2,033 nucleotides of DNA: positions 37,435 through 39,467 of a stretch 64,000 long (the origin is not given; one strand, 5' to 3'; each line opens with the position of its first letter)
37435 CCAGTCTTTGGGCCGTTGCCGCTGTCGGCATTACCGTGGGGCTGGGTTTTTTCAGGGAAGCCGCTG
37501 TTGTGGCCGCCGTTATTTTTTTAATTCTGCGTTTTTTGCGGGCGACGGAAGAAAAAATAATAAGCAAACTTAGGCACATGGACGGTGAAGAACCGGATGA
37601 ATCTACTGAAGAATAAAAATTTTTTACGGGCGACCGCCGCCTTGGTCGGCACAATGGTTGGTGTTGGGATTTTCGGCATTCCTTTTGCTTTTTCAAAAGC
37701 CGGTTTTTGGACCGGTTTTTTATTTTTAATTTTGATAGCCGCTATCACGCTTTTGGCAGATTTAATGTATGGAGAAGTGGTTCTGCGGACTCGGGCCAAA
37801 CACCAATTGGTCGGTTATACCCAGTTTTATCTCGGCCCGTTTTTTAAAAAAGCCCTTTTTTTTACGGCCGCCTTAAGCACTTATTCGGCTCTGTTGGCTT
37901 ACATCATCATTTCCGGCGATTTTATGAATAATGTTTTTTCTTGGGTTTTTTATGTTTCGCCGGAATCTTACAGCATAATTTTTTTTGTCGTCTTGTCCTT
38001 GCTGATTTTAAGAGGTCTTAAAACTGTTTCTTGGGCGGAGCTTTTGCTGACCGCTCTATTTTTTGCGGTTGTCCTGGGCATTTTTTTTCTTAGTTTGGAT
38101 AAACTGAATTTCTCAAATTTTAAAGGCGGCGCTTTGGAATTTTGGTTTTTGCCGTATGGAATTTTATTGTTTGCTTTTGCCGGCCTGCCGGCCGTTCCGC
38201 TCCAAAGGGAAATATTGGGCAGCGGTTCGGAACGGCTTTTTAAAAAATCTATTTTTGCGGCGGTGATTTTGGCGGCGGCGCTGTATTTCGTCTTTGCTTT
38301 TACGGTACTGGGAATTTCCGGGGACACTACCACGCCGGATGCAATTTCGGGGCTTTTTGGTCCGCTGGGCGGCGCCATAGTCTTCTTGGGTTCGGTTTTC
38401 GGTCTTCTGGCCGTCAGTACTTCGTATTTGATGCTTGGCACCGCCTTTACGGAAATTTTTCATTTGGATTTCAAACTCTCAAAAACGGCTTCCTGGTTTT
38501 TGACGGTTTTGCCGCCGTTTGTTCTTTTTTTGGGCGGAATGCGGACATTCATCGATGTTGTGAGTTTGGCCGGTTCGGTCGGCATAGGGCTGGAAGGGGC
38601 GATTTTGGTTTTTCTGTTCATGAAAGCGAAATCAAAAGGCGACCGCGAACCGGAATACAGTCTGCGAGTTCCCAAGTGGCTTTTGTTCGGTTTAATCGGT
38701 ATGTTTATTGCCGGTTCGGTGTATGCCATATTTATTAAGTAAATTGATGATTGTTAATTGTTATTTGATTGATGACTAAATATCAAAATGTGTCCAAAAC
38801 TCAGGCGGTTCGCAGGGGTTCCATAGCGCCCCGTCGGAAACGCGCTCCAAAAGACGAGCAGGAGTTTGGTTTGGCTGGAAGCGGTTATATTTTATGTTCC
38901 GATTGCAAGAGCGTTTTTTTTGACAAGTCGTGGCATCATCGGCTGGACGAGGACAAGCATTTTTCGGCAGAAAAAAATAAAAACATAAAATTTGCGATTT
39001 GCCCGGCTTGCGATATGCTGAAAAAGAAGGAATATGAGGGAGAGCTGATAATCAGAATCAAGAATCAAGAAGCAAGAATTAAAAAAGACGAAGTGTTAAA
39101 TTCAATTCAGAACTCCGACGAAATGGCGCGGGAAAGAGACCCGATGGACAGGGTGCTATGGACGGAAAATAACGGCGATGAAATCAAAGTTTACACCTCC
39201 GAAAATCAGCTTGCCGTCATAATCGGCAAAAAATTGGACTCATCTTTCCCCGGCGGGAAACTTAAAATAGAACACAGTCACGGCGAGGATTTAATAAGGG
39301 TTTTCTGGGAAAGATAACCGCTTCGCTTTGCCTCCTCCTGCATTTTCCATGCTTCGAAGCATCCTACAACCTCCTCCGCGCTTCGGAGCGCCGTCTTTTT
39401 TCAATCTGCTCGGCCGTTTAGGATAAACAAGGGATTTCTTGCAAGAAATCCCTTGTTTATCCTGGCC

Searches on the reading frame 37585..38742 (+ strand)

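Call 18: search_protein_families(library=pfam, proteins=[window:37585-38742:+], max_evalue=0.01)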
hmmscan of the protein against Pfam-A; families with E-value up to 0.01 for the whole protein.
window:37585-38742:+ (385 aa): 2 families
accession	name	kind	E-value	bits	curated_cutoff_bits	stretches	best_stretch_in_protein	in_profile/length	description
PF03222.19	Trp_Tyr_perm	-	7.1e-20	71.9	22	1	10-360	2-372/393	Tryptophan/tyrosine permease family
PF01490.24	Aa_trans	-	5.4e-14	52.1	25.6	1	11-279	3-286/410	Transmembrane amino acid transporter protein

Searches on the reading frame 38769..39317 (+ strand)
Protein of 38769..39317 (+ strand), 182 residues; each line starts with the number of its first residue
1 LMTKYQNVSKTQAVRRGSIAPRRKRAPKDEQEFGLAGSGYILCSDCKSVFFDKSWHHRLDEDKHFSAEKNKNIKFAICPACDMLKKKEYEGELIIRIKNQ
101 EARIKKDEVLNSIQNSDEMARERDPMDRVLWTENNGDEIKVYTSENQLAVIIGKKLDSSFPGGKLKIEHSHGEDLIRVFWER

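Call 18: search_protein_families(library=pfam, proteins=[window:38769-39317:+], max_evalue=0.01)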
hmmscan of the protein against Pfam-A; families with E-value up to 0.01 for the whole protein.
window:38769-39317:+ (182 aa): 1 family
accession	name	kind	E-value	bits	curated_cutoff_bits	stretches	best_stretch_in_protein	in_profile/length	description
PF04981.18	NMD3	-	3.8e-05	23.8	24.9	1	72-163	128-216/243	NMD3 family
